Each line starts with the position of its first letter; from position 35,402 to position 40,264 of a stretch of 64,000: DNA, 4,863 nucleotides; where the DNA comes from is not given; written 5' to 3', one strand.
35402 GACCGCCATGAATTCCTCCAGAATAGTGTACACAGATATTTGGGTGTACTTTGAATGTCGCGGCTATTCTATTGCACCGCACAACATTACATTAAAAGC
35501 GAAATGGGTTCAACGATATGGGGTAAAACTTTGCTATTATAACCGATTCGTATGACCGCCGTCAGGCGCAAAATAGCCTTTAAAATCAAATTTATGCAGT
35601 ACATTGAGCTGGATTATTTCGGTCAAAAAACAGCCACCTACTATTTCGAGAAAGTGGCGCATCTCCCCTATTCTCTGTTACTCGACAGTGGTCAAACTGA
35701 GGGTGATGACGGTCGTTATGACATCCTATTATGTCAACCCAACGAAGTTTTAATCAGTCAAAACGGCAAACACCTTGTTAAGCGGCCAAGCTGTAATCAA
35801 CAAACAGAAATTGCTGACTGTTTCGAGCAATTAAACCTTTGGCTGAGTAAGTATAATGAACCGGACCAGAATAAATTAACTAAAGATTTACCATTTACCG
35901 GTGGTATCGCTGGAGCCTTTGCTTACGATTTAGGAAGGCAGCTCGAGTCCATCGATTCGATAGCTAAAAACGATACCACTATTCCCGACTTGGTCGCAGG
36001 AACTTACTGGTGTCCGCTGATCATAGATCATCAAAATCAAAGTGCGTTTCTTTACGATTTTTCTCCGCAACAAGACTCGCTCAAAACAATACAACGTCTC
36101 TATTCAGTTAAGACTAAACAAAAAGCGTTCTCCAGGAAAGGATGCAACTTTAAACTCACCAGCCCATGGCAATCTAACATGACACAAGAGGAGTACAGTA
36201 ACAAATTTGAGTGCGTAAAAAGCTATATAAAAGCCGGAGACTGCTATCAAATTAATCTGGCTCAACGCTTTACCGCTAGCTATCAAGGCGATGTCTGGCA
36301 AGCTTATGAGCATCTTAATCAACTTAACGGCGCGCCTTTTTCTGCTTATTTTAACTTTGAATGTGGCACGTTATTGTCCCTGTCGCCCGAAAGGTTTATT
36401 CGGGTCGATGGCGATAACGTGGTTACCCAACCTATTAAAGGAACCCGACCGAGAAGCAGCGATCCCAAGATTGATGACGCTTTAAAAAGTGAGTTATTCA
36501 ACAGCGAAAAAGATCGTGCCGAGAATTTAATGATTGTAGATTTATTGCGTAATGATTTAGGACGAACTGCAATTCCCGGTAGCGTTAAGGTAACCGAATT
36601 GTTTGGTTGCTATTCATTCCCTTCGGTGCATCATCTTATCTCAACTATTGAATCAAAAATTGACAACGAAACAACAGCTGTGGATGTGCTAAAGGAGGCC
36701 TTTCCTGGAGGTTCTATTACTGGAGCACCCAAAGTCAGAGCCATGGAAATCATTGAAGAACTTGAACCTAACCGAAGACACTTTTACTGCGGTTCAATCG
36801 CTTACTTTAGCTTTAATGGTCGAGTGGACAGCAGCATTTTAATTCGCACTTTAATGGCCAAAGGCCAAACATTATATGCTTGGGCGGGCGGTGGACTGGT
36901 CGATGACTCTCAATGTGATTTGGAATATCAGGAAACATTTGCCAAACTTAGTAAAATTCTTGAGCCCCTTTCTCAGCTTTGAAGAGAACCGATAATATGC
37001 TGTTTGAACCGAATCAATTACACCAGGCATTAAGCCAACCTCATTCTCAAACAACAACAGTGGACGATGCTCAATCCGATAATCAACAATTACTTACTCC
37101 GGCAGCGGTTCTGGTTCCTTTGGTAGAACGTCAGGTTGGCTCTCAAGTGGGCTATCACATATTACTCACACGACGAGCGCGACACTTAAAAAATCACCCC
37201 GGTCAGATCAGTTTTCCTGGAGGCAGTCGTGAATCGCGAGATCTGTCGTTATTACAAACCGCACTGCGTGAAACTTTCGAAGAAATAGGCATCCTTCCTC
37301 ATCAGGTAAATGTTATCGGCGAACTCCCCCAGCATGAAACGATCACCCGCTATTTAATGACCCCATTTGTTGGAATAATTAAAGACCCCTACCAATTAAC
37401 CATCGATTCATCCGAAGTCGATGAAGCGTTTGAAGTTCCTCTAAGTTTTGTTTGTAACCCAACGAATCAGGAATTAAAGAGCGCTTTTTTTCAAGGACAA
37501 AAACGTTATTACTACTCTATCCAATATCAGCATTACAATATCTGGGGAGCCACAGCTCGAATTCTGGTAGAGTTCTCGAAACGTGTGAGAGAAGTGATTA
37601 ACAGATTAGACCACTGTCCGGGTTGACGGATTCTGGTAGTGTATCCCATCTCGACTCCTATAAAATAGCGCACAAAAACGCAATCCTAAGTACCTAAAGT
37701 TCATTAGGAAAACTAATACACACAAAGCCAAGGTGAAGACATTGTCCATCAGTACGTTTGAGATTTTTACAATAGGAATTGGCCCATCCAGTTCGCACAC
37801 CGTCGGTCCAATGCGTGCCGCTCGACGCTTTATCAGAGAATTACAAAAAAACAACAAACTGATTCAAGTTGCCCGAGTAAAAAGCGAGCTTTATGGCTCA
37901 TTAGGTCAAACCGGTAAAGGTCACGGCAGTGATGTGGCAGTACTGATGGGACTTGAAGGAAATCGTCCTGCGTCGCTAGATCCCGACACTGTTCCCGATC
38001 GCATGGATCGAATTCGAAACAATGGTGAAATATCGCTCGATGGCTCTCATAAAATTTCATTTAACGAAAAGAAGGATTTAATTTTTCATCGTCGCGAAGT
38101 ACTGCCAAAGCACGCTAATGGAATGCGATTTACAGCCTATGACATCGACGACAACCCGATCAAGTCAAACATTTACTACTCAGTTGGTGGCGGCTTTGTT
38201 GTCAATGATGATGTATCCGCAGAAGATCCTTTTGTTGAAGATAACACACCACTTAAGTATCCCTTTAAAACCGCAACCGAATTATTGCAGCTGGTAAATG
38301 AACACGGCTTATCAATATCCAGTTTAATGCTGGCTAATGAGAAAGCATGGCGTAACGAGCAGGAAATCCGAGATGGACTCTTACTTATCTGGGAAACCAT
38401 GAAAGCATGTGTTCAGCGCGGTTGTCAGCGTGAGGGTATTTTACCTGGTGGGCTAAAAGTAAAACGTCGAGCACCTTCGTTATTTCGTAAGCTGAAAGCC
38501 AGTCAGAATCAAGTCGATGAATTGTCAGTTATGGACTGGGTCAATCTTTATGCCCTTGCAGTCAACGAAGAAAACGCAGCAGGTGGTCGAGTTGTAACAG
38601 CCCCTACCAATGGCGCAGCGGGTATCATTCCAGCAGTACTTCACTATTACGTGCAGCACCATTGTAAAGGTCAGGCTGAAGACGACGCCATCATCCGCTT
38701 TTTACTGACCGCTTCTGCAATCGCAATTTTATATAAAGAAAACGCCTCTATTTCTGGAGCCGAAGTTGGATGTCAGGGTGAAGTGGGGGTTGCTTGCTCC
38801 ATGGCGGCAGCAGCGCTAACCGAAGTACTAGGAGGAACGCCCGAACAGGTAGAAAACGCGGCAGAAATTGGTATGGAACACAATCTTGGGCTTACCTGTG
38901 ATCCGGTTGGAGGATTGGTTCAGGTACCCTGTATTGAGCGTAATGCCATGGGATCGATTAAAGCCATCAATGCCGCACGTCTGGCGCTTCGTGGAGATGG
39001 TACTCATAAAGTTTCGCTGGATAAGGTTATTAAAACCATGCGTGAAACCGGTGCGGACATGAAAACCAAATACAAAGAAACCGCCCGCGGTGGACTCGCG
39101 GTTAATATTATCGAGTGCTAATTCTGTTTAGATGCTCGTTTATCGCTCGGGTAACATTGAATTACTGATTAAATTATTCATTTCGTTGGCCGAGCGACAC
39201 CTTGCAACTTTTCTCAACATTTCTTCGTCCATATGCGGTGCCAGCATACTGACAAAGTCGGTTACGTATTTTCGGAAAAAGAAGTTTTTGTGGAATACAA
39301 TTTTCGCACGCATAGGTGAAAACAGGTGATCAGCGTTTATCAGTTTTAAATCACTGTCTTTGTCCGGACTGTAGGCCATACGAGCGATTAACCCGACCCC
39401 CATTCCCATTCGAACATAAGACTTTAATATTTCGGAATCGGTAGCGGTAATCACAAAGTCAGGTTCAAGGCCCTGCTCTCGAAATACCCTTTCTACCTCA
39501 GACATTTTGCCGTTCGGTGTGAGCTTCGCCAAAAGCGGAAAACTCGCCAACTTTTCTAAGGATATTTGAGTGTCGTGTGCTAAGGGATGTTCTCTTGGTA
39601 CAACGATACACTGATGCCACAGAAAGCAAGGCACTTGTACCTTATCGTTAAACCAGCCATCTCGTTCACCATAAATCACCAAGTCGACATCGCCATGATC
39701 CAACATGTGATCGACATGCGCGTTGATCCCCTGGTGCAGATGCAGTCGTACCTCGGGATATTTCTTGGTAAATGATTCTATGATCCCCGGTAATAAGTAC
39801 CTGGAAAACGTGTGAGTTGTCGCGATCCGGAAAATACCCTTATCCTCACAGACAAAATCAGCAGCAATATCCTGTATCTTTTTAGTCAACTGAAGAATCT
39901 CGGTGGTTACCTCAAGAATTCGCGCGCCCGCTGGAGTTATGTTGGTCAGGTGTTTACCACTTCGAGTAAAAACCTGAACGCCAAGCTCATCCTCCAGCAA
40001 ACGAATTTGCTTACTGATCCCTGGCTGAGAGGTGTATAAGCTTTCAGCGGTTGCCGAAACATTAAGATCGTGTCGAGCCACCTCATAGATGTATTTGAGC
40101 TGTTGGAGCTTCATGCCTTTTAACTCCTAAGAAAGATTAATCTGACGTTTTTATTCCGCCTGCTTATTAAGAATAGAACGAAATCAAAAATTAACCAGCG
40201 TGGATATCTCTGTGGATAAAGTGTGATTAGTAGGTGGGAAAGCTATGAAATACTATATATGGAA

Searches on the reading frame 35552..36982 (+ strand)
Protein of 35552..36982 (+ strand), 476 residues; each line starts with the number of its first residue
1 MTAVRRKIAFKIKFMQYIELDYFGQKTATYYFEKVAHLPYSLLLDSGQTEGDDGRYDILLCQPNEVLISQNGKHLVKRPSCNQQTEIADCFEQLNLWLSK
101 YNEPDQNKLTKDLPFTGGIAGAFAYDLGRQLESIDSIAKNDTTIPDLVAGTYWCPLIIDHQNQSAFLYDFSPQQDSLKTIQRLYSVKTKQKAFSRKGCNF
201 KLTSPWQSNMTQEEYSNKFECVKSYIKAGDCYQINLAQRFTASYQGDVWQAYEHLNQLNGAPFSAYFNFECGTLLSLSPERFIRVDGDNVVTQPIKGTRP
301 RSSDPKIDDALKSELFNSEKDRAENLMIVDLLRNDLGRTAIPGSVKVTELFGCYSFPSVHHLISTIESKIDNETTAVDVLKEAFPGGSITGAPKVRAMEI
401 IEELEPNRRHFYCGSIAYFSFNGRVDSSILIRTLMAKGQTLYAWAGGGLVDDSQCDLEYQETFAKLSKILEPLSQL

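Call 44: search_protein_families(library=pfam, proteins=[window:35552-36982:+], max_evalue=0.00001)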
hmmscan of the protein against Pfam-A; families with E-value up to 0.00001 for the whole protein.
window:35552-36982:+ (476 aa): 2 families
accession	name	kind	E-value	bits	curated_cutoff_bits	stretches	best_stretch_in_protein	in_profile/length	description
PF00425.24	Chorismate_bind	-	5.3e-87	292.1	27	1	212-465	2-257/257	chorismate binding enzyme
PF04715.19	Anth_synt_I_N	-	8.2e-22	78.4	23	1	31-166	8-139/140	Anthranilate synthase component I, N terminal region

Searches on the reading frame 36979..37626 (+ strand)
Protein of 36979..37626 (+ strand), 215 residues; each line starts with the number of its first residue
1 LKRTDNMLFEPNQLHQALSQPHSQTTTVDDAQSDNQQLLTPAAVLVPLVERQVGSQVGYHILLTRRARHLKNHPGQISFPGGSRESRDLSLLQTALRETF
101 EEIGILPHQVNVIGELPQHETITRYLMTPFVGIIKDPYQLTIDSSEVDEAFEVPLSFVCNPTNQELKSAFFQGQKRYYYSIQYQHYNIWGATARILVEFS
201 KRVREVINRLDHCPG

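Call 44: search_protein_families(library=pfam, proteins=[window:36979-37626:+], max_evalue=0.00001)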
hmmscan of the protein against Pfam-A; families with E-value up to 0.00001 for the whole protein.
window:36979-37626:+ (215 aa): 1 family
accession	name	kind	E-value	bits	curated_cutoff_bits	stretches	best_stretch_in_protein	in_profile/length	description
PF00293.34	NUDIX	-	3.9e-13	50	21.1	1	42-155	4-115/134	NUDIX domain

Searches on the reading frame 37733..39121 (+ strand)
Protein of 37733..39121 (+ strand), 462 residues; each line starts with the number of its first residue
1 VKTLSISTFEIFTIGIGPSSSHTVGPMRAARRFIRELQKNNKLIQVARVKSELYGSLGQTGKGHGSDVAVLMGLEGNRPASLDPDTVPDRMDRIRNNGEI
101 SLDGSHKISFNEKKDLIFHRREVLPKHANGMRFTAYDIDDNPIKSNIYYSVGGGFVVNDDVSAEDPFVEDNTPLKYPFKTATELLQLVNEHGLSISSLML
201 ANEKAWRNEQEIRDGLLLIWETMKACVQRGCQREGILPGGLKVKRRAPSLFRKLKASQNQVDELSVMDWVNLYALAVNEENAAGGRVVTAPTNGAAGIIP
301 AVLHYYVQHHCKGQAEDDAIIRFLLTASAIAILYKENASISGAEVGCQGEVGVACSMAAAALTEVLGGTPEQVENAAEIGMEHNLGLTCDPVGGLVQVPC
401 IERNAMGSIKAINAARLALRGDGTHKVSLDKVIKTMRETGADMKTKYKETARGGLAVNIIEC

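Call 44: search_protein_families(library=pfam, proteins=[window:37733-39121:+], max_evalue=0.00001)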
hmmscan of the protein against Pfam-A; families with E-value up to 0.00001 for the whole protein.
window:37733-39121:+ (462 aa): 2 families
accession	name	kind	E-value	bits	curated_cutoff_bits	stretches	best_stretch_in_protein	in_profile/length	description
PF03313.21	SDH_alpha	-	1e-96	324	26.4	1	190-456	1-260/260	Serine dehydratase alpha chain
PF03315.21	SDH_beta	-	5.1e-62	209.2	26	1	7-160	1-154/155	Serine dehydratase beta chain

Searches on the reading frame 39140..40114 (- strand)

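Call 44: search_protein_families(library=pfam, proteins=[window:39140-40114:-], max_evalue=0.00001)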
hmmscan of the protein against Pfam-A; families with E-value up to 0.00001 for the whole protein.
window:39140-40114:- (324 aa): 2 families
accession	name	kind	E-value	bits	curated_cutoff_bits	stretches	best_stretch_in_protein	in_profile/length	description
PF03466.25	LysR_substrate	-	2.6e-35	122.1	28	1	91-295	4-208/209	LysR substrate binding domain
PF00126.33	HTH_1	-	2.6e-15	56.5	26.6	1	3-63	1-59/60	Bacterial regulatory helix-turn-helix protein, lysR family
